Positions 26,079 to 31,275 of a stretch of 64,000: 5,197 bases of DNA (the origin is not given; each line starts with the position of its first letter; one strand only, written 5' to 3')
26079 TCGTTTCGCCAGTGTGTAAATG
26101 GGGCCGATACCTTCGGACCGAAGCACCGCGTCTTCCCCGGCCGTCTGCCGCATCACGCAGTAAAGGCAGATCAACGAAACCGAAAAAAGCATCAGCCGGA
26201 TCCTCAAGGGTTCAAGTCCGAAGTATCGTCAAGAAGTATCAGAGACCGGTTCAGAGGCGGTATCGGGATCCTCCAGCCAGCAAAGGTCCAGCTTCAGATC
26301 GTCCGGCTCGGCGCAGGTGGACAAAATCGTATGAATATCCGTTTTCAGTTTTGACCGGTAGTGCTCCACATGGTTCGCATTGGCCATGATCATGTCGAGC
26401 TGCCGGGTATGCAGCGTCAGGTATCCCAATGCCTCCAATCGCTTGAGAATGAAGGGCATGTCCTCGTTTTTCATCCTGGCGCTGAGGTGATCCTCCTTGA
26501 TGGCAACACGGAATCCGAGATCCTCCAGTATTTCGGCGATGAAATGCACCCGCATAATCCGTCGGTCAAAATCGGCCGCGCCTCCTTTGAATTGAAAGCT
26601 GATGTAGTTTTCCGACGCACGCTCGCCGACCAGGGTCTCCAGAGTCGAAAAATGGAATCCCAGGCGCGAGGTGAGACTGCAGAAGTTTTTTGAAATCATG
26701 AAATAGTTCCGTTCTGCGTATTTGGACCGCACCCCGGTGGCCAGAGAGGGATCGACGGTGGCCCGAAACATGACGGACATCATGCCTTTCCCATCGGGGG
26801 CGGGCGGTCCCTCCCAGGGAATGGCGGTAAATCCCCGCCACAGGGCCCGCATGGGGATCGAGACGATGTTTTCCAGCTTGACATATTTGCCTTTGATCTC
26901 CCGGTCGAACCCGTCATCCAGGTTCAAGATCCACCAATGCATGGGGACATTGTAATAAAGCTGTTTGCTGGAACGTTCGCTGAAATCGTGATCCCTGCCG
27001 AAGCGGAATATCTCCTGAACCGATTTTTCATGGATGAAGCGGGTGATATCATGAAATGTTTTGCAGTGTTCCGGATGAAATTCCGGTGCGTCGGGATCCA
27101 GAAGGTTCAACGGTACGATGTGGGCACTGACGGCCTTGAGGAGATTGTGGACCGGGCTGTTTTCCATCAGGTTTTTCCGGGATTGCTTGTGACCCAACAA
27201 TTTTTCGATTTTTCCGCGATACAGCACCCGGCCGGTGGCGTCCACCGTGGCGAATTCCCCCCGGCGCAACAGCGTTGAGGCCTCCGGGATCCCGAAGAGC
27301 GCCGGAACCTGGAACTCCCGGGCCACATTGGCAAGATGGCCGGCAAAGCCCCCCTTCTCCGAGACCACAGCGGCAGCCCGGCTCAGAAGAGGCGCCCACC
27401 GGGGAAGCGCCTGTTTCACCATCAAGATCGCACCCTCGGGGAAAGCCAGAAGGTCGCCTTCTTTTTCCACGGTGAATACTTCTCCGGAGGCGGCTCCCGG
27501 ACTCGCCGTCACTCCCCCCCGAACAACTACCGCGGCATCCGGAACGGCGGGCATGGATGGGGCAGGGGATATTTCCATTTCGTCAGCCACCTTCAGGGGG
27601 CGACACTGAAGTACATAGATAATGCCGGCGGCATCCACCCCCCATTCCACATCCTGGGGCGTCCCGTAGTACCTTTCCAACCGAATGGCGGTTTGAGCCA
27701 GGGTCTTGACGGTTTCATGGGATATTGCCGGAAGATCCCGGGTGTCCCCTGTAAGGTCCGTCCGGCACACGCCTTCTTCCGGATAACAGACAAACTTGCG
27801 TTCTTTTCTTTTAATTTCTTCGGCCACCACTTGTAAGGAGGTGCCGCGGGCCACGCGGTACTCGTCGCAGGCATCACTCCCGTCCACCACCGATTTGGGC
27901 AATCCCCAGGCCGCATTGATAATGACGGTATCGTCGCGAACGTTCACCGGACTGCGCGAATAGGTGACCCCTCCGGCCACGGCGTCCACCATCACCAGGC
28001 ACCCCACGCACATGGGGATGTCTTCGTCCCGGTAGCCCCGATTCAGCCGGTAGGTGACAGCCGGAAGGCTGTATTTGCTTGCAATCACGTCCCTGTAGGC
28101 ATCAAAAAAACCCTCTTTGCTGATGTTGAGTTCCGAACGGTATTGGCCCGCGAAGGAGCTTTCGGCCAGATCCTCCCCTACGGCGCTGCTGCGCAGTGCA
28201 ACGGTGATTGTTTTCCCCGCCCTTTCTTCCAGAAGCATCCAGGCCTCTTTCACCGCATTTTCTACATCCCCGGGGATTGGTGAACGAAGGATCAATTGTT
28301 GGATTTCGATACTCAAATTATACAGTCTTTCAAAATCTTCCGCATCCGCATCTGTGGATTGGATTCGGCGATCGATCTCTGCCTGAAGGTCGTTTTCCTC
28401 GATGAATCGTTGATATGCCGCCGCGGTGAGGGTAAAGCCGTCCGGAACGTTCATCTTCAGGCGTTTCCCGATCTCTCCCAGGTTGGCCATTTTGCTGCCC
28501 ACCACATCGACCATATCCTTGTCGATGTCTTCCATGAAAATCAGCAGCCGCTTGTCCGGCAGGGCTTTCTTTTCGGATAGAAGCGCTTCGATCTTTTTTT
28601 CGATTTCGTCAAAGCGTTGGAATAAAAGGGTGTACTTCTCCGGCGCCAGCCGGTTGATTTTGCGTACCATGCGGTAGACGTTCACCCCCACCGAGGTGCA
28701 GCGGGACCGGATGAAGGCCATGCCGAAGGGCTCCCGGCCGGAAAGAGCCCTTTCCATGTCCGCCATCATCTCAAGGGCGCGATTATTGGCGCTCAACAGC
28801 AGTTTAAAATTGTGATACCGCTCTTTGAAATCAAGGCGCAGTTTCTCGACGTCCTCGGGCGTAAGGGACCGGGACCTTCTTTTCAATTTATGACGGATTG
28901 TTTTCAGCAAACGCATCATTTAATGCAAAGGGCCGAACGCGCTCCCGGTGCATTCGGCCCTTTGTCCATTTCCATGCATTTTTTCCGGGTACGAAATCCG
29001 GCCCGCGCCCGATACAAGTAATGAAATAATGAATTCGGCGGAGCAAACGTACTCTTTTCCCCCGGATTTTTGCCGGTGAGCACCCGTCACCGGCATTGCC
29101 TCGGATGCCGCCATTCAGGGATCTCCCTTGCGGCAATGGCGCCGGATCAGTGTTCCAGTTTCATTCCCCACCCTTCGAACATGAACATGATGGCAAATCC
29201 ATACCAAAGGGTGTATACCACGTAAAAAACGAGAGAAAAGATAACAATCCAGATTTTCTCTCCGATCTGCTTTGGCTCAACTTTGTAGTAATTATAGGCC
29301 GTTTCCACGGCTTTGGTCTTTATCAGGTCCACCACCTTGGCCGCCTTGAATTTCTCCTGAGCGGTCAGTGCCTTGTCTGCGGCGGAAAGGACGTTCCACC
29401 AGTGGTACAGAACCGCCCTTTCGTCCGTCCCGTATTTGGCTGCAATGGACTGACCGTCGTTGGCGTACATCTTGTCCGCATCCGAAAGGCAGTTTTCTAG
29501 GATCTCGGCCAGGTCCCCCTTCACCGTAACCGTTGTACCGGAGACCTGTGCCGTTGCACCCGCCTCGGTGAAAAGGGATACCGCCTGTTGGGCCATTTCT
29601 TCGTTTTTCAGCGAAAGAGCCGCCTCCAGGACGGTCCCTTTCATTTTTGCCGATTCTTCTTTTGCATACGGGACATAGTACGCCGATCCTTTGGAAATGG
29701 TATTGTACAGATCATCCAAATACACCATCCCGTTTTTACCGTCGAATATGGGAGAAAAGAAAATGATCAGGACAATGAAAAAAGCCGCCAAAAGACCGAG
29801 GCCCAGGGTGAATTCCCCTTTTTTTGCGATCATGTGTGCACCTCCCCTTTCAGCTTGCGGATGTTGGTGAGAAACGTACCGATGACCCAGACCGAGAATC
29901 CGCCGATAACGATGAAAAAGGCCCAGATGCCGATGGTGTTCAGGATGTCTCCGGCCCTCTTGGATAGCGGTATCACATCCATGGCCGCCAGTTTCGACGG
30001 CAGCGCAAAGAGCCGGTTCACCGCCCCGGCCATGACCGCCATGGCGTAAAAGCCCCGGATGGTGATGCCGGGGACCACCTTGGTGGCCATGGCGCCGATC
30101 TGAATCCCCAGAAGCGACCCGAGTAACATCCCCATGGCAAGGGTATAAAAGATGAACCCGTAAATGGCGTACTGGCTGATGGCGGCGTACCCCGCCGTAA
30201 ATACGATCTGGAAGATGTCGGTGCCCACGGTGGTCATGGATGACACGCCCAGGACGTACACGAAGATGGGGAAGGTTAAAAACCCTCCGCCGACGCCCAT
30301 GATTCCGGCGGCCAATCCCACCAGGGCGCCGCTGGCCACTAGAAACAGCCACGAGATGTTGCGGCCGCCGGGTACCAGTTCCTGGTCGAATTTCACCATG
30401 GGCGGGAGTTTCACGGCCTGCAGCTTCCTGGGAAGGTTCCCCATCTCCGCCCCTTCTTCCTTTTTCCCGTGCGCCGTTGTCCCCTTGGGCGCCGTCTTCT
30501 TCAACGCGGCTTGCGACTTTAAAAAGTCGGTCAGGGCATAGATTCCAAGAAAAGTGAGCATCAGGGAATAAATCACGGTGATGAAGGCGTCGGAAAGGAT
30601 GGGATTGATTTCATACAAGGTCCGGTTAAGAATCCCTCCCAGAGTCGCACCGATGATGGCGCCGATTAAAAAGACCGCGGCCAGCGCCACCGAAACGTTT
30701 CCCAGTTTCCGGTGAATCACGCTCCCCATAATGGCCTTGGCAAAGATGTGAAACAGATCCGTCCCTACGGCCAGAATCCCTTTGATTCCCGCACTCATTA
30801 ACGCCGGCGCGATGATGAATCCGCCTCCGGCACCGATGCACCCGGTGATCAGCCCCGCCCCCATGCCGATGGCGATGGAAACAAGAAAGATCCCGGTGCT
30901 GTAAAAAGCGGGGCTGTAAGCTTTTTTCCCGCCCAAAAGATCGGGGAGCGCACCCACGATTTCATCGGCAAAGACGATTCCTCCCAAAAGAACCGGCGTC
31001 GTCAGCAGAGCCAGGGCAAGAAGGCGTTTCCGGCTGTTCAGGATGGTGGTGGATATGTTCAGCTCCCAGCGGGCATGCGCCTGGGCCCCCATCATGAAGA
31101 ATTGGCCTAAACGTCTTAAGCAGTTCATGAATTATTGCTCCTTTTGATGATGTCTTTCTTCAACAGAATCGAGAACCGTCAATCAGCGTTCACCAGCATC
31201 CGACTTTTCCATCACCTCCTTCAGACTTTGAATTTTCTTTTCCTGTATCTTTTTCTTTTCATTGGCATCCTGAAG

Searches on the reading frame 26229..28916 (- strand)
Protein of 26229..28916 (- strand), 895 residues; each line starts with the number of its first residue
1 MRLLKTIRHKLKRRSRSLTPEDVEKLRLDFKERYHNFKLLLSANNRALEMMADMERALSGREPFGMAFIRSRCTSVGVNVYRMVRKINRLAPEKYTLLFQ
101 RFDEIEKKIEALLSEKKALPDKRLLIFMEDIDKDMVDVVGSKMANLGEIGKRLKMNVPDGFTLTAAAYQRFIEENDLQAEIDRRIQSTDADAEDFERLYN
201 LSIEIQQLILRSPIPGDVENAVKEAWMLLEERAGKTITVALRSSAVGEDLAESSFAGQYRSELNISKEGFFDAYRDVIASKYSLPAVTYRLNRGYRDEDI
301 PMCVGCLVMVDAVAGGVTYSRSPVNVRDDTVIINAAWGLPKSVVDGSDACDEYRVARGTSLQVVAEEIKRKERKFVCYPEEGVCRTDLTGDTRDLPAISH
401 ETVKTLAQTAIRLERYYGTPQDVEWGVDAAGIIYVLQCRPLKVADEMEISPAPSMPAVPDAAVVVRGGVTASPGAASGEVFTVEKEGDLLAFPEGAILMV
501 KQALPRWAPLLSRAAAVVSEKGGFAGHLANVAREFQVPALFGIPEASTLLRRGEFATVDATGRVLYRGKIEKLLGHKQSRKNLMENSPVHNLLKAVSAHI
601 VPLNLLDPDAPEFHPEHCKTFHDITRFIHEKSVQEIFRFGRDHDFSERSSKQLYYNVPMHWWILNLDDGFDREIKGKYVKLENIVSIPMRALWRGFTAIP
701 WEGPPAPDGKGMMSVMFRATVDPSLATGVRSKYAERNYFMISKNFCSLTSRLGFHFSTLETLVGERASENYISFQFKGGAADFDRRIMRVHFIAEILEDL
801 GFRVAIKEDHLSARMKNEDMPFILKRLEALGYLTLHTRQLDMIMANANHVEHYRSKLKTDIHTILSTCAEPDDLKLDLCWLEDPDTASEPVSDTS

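Call 22: search_protein_families(library=pfam, proteins=[window:26229-28916:-], max_evalue=0.0001)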
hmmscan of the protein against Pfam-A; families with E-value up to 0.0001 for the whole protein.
window:26229-28916:- (895 aa): 2 families
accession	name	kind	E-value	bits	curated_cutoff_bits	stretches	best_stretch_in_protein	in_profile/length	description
PF01326.24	PPDK_N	-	7.9e-87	292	27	1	137-447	2-315/328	Pyruvate phosphate dikinase, AMP/ATP-binding domain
PF00391.29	PEP-utilizers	-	4.1e-16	58.8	23.1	1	492-561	1-70/72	PEP-utilising enzyme, mobile domain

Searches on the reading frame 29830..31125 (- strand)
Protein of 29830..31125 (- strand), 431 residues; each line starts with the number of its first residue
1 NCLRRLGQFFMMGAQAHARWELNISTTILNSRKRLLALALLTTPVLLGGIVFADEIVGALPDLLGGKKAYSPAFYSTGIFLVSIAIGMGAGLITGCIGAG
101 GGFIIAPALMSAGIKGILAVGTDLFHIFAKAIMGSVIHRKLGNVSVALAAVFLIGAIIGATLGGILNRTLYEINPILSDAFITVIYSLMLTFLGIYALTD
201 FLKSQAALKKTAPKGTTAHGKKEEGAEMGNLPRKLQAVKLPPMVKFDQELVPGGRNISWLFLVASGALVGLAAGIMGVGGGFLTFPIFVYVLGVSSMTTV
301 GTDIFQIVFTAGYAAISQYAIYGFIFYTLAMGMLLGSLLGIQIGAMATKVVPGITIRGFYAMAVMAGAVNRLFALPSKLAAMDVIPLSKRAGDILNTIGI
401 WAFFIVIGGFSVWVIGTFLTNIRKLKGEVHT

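Call 22: search_protein_families(library=pfam, proteins=[window:29830-31125:-], max_evalue=0.0001)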
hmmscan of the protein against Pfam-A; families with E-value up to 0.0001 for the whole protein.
window:29830-31125:- (431 aa): 1 family
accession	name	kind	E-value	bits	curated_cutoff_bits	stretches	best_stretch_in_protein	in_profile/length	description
PF01925.25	TauE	-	1.1e-36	127.1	32.6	1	84-369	2-235/237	Sulfite exporter TauE/SafE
